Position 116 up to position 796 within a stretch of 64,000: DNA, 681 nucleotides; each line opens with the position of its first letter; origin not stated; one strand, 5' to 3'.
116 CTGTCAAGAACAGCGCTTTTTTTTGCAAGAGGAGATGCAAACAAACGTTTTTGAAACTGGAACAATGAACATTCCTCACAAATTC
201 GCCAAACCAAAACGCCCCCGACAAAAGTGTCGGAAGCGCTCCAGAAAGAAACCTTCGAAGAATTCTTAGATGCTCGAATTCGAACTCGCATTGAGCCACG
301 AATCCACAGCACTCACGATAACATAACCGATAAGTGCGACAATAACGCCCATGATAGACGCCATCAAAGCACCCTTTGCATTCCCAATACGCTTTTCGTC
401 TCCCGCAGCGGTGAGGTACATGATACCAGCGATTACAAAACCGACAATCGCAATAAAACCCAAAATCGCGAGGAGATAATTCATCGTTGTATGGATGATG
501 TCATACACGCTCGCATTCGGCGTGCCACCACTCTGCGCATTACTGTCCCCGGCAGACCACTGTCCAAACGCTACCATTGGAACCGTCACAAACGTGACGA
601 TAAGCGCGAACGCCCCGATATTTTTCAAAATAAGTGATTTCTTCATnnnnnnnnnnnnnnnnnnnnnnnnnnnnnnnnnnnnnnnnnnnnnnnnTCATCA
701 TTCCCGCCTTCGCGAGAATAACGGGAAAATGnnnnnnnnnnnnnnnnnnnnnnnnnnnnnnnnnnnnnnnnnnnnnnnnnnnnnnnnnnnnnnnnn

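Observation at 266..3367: Three tandem paralogous VirB2/TrbC-like helical-hairpin modules, one embedded in a roughly 530-aa Cys/Thr/Gly-rich secreted protein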

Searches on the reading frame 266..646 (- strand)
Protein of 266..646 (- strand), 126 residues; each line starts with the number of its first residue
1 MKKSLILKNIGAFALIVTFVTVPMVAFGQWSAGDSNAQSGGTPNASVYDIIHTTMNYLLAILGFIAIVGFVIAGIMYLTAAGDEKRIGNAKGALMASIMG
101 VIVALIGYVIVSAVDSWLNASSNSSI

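Call 3: search_protein_families(library=pfam, proteins=[window:266-646:-], max_evalue=1)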
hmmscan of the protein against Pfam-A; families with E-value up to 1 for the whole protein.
window:266-646:- (126 aa): 8 families
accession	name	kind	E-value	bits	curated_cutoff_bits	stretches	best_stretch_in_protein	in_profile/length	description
PF18895.5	T4SS_pilin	-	1.2e-07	32.2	26.6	1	46-113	4-70/71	Type IV secretion system pilin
PF07331.16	TctB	-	0.013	16.2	29.1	1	18-111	45-128/137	Tripartite tricarboxylate transporter TctB family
PF05987.18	DUF898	-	0.04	13.5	28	1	22-113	149-243/336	Bacterial protein of unknown function (DUF898)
PF10717.14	ODV-E18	-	0.12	12.7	28.1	0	74-124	6-56/87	Occlusion-derived virus envelope protein ODV-E18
PF06900.16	DUF1270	-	0.13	13.1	27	0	55-81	6-31/53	Protein of unknown function (DUF1270)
PF12698.13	ABC2_membrane_3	-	0.13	11.8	31.6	1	15-119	219-300/347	ABC-2 family transporter protein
PF19982.4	DUF6418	-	0.14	12.8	25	1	24-80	12-67/109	Family of unknown function (DUF6418)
PF24838.2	8xMP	-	0.74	10.1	30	1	53-119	20-78/136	Octameric membrane protein family (8xMP)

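Call 4: search_protein_families(library=ncbifam, proteins=[window:266-646:-], max_evalue=1)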
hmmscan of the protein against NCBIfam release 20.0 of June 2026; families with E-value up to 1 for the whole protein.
window:266-646:- (126 aa): 2 families
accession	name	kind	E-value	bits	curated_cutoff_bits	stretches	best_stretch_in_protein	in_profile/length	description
NF045849.1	ICE_MMCAP2_0565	equivalog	1.4e-05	24.7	40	1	47-114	9-76/80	Mbov_0395 family pilin-like conjugal transfer protein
NF002669.0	PRK02391.1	equivalog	0.65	9.1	341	1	58-114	152-210/298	zinc metalloprotease HtpX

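Call 10: find_encoding_contigs(protein=window:266-646:-, flank=10000, max_places=6)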
Protein window:266-646:- (126 aa): 2 contigs read that carry it; 2 places shown.
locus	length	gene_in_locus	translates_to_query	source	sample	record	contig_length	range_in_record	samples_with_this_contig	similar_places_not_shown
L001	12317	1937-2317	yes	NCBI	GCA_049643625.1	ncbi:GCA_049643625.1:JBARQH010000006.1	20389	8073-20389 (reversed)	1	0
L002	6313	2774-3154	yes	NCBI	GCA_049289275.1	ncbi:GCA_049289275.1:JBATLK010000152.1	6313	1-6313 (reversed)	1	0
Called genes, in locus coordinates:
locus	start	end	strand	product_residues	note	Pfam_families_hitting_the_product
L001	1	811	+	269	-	?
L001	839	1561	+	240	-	-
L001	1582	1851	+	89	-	PF18895:T4SS_pilin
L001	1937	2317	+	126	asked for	PF18895:T4SS_pilin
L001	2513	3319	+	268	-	PF18895:T4SS_pilin (weak)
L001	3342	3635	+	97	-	PF18895:T4SS_pilin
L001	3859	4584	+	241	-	PF18895:T4SS_pilin (weak)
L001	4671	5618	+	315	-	PF18895:T4SS_pilin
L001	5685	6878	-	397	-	-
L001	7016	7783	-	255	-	-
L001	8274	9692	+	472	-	PF08529:NusA_N, PF00575:S1, PF13184:KH_NusA_1st, PF00013:KH_1 (faint), PF26594:KH_NusA_2nd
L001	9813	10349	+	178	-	PF00719:Pyrophosphatase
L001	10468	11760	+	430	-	PF05697:Trigger_N, PF00254:FKBP_C, PF05698:Trigger_C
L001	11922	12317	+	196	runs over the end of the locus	PF00574:CLP_protease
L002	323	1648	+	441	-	-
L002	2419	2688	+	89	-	PF18895:T4SS_pilin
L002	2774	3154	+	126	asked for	PF18895:T4SS_pilin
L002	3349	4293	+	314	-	PF18895:T4SS_pilin (weak)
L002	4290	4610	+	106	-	PF18895:T4SS_pilin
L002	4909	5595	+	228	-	PF18895:T4SS_pilin (weak)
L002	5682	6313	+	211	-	PF18895:T4SS_pilin (weak)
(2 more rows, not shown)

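Call 47: search_protein_families(library=pfam, proteins=[L001:2513-3319:+, L001:3342-3635:+, L001:3859-4584:+, L001:4671-5618:+, L001:5685-6878:-, L001:7016-7783:-], max_evalue=0.1)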
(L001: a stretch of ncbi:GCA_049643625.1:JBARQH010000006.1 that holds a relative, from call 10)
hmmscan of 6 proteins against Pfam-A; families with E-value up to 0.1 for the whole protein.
L001:2513-3319:+ (268 aa): 2 families
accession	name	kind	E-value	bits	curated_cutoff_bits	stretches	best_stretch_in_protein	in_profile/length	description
PF18895.5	T4SS_pilin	-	4.7e-05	23.8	26.6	1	193-253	4-63/71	Type IV secretion system pilin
PF23600.1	DUF7139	-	0.002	18.2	30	1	193-261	16-81/150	Domain of unknown function (DUF7139)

L001:3342-3635:+ (97 aa): 5 families
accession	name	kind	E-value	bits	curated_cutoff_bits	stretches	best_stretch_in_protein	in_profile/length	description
PF18895.5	T4SS_pilin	-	1.6e-09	38.2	26.6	1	19-79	4-63/71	Type IV secretion system pilin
PF07331.16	TctB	-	0.00034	21.2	29.1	1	22-92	70-133/137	Tripartite tricarboxylate transporter TctB family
PF23600.1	DUF7139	-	0.0035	17.4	30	1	34-92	28-86/150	Domain of unknown function (DUF7139)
PF09685.15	DUF4870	-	0.0067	16.9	25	1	32-86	11-67/107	Domain of unknown function (DUF4870)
PF20556.3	DUF6768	-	0.011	15.8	27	1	21-83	33-91/123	Family of unknown function (DUF6768)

L001:3859-4584:+ (241 aa): 1 family
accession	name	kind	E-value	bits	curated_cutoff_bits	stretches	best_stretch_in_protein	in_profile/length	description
PF18895.5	T4SS_pilin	-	3.8e-07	30.5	26.6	1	161-226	3-67/71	Type IV secretion system pilin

L001:4671-5618:+ (315 aa): 1 family
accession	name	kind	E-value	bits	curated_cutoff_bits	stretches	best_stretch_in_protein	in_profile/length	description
PF18895.5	T4SS_pilin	-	2.1e-16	60.2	26.6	2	150-216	3-68/71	Type IV secretion system pilin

L001:5685-6878:- (397 aa): 3 families
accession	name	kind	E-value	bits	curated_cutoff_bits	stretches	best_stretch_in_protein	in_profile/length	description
PF11992.13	TgpA_N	-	0.014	14.8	30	0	51-125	104-187/333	TgpA N-terminal domain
PF13567.11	DUF4131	-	0.025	14.7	31.6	1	204-260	5-63/165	Domain of unknown function (DUF4131)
PF01252.23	Peptidase_A8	-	0.075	13.7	25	0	187-244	39-94/142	Signal peptidase (SPase) II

L001:7016-7783:- (255 aa): 0 families

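Call 81: find_homologous_proteins(query=window:266-646:-, max_evalue=0.001)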
Query window:266-646:- (126 aa): 123 proteins with E <= 0.001 among 163 candidates; the best 120 are listed.
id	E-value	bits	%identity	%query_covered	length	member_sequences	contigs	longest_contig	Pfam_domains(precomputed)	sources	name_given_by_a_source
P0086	2.6e-70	252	100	100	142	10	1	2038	PF18895.6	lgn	-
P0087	1.6e-65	236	92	100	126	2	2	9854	PF18895.6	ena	-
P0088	2.2e-58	213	82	100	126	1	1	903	PF18895.6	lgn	-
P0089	1.7e-57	211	82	100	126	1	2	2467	PF18895.6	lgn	-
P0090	5.0e-57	209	81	100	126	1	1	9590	PF18895.6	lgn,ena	-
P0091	6.0e-57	209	82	100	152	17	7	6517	PF18895.6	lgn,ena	-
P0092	4.8e-56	206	81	91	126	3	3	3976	PF18895.6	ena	-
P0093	1.1e-54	202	79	100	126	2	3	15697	PF18895.6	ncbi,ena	-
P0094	2.9e-54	200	76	100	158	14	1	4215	PF18895.6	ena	-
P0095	3.0e-54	200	76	100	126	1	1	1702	PF18895.6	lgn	-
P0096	1.7e-53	198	76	100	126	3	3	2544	PF18895.6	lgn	-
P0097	2.0e-53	197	74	100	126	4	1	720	PF18895.6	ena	-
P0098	2.4e-53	197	76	100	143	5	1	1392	PF18895.6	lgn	-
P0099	1.9e-51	191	74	100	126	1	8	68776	PF18895.6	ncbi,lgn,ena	-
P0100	2.1e-49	185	72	98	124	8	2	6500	PF18895.6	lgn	-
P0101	3.2e-49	184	70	100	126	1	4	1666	PF18895.6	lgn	-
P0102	1.5e-48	182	69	100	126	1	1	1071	PF18895.6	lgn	-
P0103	1.4e-46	175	69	100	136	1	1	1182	PF18895.6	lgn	-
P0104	3.8e-46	174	70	100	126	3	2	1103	PF18895.6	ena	-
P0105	6.2e-45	170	67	100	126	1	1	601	PF18895.6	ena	-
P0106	3.3e-44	168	69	93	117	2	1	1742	PF18895.6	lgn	-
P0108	1.8e-42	162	67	100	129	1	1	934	PF18895.6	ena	-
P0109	5.7e-36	141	61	89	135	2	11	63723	PF18895.6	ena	-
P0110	7.3e-36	141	52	100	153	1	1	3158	PF18895.6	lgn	-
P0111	1.8e-35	140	63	84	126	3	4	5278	PF18895.6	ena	-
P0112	7.0e-35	138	65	84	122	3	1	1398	PF18895.6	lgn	-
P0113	1.4e-34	137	58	92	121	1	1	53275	PF18895.6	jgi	jgi:hypothetical protein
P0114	1.6e-34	137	62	86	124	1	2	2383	PF18895.6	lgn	-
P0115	1.7e-34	137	59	94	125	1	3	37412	PF18895.6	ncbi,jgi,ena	ncbi:MAG: hypothetical protein WCG84_01275 [Candidatus Moraniibacteriota bacterium]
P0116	4.6e-34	135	63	85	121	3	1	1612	PF18895.6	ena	-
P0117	4.5e-33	132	65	76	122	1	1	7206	PF18895.6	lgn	-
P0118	5.6e-33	132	73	72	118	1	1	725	PF18895.6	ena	-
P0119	1.2e-32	131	56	94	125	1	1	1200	PF18895.6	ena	-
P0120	1.6e-32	130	61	86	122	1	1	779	PF18895.6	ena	-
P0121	2.6e-32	129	65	76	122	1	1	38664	PF18895.6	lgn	-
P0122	3.1e-32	129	60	90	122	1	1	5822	PF18895.6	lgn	-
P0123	5.0e-32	129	62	84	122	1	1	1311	PF18895.6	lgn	-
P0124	7.4e-32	128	62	85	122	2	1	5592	PF18895.6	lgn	-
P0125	9.2e-32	128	64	76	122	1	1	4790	PF18895.6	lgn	-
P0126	1.0e-31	128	64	75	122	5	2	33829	PF18895.6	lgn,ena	-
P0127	1.4e-31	127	58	94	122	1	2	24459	PF18895.6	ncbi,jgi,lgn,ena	jgi:hypothetical protein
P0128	1.5e-31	127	59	85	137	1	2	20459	PF18895.6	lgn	-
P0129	1.7e-31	127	65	76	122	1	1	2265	PF18895.6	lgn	-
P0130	1.7e-31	127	59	85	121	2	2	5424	PF18895.6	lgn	-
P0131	2.5e-31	126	66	76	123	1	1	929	PF18895.6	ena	-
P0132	3.9e-31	126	54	94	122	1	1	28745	PF18895.6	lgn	-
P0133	4.1e-31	126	58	90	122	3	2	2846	PF18895.6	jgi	jgi:hypothetical protein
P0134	1.8e-30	124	61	76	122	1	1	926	PF18895.6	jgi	-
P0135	2.4e-30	123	57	88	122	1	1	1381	PF18895.6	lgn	-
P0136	3.5e-30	123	51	93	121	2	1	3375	PF18895.6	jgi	jgi:Type IV secretion system pilin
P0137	1.5e-29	121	59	75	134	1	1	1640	PF18895.6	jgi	jgi:hypothetical protein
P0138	3.1e-29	120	57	90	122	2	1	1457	PF18895.6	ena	-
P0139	3.7e-29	119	51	94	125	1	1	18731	PF18895.6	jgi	jgi:hypothetical protein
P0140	4.6e-29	119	52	95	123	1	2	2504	PF18895.6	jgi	jgi:hypothetical protein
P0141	1.2e-28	118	58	77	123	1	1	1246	PF18895.6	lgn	-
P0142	2.5e-28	117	55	90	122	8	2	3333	PF18895.6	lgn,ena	-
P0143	3.4e-28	116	51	93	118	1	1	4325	PF18895.6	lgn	-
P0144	3.7e-28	116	61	79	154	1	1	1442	PF18895.6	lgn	-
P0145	4.2e-28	116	55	88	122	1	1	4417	PF18895.6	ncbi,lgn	-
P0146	4.9e-28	116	51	95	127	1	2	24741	PF18895.6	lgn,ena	-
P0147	5.2e-28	116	55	90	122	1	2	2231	PF18895.6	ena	-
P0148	5.2e-28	116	55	85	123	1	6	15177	PF18895.6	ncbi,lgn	-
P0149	6.1e-28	115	59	80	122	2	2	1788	PF18895.6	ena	-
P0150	9.8e-28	115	60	76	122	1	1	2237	PF18895.6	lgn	-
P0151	1.1e-27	115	58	75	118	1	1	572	PF18895.6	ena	-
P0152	1.4e-27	114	54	90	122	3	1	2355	PF18895.6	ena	-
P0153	1.7e-27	114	55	90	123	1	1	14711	PF18895.6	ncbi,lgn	ncbi:MAG: hypothetical protein WAW00_00850 [Candidatus Moraniibacteriota bacterium]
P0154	2.1e-27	114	54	90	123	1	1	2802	PF18895.6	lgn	-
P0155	2.8e-27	113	54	90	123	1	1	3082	PF18895.6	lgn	-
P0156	3.7e-27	113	50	95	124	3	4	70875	PF18895.6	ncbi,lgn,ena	-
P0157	3.8e-27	113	54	90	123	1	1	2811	PF18895.6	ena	-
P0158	6.8e-27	112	64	69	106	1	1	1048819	PF18895.6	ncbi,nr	ncbi:MAG: hypothetical protein IPL87_00920 [Candidatus Moraniibacteriota bacterium]|nr:MAG: hypothet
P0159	1.1e-26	111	54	88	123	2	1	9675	PF18895.6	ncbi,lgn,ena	-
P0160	2.0e-26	111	60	76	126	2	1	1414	PF18895.6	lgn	-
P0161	2.0e-26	110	58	81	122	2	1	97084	PF18895.6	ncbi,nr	ncbi:MAG: hypothetical protein A2808_02080 [Candidatus Moranbacteria bacterium RIFCSPHIGHO2_01_FULL_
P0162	2.2e-26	110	59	76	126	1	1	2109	PF18895.6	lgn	-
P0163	2.5e-26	110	50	89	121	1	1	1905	PF18895.6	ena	-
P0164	3.0e-26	110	53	91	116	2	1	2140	PF18895.6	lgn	-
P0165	4.8e-26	109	55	93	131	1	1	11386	PF18895.6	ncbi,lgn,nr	ncbi:MAG: hypothetical protein E6P95_00995 [Candidatus Moraniibacteriota bacterium]|nr:MAG: hypothet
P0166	6.5e-26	109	55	76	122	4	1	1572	PF18895.6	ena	-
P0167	7.7e-26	109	50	88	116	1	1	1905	PF18895.6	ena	-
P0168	1.6e-25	108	55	86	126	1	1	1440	PF18895.6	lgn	-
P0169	3.1e-25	107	57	75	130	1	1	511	PF18895.6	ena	-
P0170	3.1e-25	107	49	93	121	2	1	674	PF18895.6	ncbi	-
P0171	1.6e-24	104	78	57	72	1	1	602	PF18895.6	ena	-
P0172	1.9e-24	104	55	81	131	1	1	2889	PF18895.6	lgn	-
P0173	5.1e-24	103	64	70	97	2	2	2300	PF18895.6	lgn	-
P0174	5.4e-24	103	51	94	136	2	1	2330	PF18895.6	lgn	-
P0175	6.7e-24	102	52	80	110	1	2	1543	PF18895.6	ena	-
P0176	1.1e-23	102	52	80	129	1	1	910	PF18895.6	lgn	-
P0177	1.5e-23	101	52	93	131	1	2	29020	PF18895.6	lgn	-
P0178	1.8e-23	101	47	92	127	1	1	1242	PF18895.6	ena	-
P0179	2.3e-23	101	51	90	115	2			PF18895.6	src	-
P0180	2.4e-23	101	52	76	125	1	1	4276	PF18895.6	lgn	-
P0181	9.1e-23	99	59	71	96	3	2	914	PF18895.6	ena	-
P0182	1.8e-22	98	53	86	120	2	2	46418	PF18895.6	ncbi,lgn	-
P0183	1.8e-22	98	59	71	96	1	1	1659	PF18895.6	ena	-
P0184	2.0e-22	98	59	72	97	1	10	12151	PF18895.6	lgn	-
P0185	3.6e-22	97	54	86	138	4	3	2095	PF18895.6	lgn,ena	-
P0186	3.8e-22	97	63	63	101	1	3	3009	PF18895.6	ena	-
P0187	4.8e-22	96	52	87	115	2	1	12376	PF18895.6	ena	-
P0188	7.7e-22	96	49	89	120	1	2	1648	PF18895.6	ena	-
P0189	2.2e-21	94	57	75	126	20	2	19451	PF18895.6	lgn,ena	-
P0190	2.3e-21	94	52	89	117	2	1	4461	PF18895.6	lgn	-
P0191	3.7e-21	94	55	71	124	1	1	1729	PF18895.6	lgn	-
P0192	4.6e-21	93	62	63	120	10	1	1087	PF18895.6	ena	-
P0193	8.1e-21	92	46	79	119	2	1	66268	PF18895.6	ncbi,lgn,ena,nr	ncbi:MAG: hypothetical protein OEV93_00510 [Candidatus Moranbacteria bacterium]|nr:hypothetical prot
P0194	2.5e-20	91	35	95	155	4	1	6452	PF18895.6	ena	-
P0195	1.4e-19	88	49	77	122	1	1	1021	PF18895.6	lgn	-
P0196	9.2e-19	86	55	67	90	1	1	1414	PF18895.6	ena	-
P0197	1.7e-18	85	61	59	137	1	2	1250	PF18895.6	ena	-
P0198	2.3e-18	85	45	70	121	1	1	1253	PF18895.6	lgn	-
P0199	2.9e-18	84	54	75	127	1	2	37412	PF18895.6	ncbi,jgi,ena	ncbi:MAG: hypothetical protein WCG84_01270 [Candidatus Moraniibacteriota bacterium]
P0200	3.2e-18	84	56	63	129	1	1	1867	PF18895.6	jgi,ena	-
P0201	1.5e-16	79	56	67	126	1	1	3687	PF18895.6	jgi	jgi:hypothetical protein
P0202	2.9e-16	78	48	88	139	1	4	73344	PF18895.6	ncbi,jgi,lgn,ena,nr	ncbi:MAG: pilin [Candidatus Moranbacteria bacterium]|jgi:hypothetical protein|nr:pilin [Candidatus M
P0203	3.3e-16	78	57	59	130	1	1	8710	PF18895.6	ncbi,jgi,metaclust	metaclust:\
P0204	5.6e-16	77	43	81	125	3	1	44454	PF18895.6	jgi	jgi:hypothetical protein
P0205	1.3e-13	69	46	78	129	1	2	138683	PF18895.6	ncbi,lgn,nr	ncbi:MAG: hypothetical protein HGA38_00155 [Candidatus Moranbacteria bacterium]|nr:hypothetical prot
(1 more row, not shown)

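Call 86: search_protein_families(library=phrogs, proteins=[window:266-646:-], max_evalue=0.01)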
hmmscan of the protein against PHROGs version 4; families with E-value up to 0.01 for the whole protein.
window:266-646:- (126 aa): 0 families

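Call 87: predict_structure(alignment_id=A6)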
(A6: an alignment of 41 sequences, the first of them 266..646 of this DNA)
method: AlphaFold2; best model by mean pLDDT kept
length: 126 residues; sequences in the alignment: 41
mean_pLDDT: 78.5   pTM: 0.52
mean pLDDT of the five models: 78.5, 74.5, 74.2, 71.6, 69.6
residues with pLDDT >= 90: 44; 70-90: 42; 50-70: 36; < 50: 4
segments of 3 or more residues with pLDDT < 50: 124-126
pLDDT, mean of each block of 10 residues (from residue 1): 62 78 67 64 66 86 94 92 88 93 92 78 50
secondary structure, 60 per line:
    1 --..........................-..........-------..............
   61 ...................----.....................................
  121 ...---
elements in order: H3-28 H30-39 H47-79 H84-123

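Call 89: fold_search(model_id=the predicted structure, library=pdb)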
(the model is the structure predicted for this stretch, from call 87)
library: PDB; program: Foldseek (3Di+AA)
matches with E <= 10: 164; with E <= 0.001: 0
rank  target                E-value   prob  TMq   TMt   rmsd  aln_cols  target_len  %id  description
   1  9a72_A                7.2e-01  0.93  0.59  0.27  23.2       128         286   13  Integrative model of YFMS-CHEW by crosslinking MS and deep learning (released 2024-09-18)
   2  1a91_MODEL_1_A        9.7e-01  0.80  0.38  0.55   3.6        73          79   16  SUBUNIT C OF THE F1FO ATP SYNTHASE OF ESCHERICHIA COLI; NMR, 10 STRUCTURES (released 1998-07-01)
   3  6hdc_B                1.1e+00  0.44  0.40  0.24  14.9       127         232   19  Crystal structure of the potassium channel MtTMEM175 T38A variant in complex with a Nanobody-MBP fusion protein (released 2019-08-28)
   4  3zx6_A                1.2e+00  0.14  0.29  0.14  31.4       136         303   17  Structure of Hamp(AF1503)-Tsr fusion - Hamp (A291V) mutant (released 2012-02-29)
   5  6djl_E                1.5e+00  0.23  0.32  0.21  15.7       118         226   11  Crystal structure of the Rab11 GEF SH3BP5 bound to nucleotide free Rab11A (released 2018-09-26)
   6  9div_E                1.6e+00  0.69  0.49  0.47   8.7       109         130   16  The crystal structure of de novo designed ChuA binding protein C8 (released 2025-05-21)
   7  6hd8_B                1.7e+00  0.33  0.40  0.24  14.9       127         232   19  Crystal structure of the potassium channel MtTMEM175 in complex with a Nanobody-MBP fusion protein (released 2019-08-28)
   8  9div_F                1.9e+00  0.57  0.47  0.45   8.6       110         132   15  The crystal structure of de novo designed ChuA binding protein C8 (released 2025-05-21)
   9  3tul_A                1.9e+00  0.23  0.38  0.36  13.8       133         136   11  Crystal structure of N-terminal region of Type III Secretion Major Translocator SipB (residues 82-226) (released 2012-02-15)
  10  9a65_B                2.0e+00  0.44  0.47  0.10  21.5       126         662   18  Integrative model of YVAQ-MCPB by crosslinking MS and deep learning (released 2024-09-18)
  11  8tsh_L                2.1e+00  0.80  0.42  0.22   2.2        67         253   15  S. thermodepolymerans KpsMT(E151Q)-KpsE in complex with ATP (released 2024-04-17)
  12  8tsh_E                2.1e+00  0.75  0.41  0.21   2.4        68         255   15  S. thermodepolymerans KpsMT(E151Q)-KpsE in complex with ATP (released 2024-04-17)
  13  6djl_B                2.3e+00  0.18  0.32  0.22  15.6       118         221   11  Crystal structure of the Rab11 GEF SH3BP5 bound to nucleotide free Rab11A (released 2018-09-26)
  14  6s1k_E                2.3e+00  0.16  0.30  0.36   6.7        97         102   14  E. coli Core Signaling Unit, carrying QQQQ receptor mutation (released 2020-01-22)
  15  3epv_C                2.4e+00  0.60  0.43  0.49   7.1        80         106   11  X-ray Structure of the Metal-sensor CnrX in both the Apo- and Copper-bound Forms (released 2008-11-25)
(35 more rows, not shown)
